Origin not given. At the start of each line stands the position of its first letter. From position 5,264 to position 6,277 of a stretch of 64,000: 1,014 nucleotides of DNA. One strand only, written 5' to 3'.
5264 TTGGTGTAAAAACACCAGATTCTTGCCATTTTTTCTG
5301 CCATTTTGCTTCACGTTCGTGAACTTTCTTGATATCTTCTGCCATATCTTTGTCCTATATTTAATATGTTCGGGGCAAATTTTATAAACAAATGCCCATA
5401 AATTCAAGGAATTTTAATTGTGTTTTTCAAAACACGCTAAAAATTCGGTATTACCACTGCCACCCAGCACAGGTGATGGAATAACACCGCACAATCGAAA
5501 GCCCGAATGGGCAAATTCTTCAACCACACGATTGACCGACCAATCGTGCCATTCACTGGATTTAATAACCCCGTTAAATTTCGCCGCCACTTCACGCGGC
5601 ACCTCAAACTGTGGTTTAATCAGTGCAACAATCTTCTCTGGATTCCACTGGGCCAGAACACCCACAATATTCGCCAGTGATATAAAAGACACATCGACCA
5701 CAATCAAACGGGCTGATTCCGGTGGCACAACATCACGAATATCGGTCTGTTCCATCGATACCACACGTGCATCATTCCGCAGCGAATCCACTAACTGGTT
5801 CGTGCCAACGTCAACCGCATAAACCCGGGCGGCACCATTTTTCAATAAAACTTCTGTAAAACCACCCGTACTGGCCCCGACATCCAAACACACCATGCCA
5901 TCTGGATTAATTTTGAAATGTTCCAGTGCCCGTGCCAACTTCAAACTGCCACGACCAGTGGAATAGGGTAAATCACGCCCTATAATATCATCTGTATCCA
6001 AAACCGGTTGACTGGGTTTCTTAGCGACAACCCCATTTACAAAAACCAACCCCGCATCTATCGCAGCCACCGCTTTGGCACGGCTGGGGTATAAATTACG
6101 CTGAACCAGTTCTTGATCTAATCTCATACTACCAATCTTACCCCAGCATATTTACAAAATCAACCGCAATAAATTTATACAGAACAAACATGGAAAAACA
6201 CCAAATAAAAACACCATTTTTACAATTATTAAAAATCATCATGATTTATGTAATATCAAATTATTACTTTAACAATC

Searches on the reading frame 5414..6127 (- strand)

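Call 82: search_protein_families(library=pfam, proteins=[window:5414-6127:-], max_evalue=0.00001)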
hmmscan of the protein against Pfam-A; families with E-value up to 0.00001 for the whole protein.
window:5414-6127:- (237 aa): 2 families
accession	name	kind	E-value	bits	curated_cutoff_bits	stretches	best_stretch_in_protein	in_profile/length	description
PF01728.25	FtsJ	-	5.6e-38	131.1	24.1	1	59-234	4-180/181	FtsJ-like methyltransferase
PF01479.30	S4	-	3.8e-11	43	22.8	1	1-48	1-48/48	S4 domain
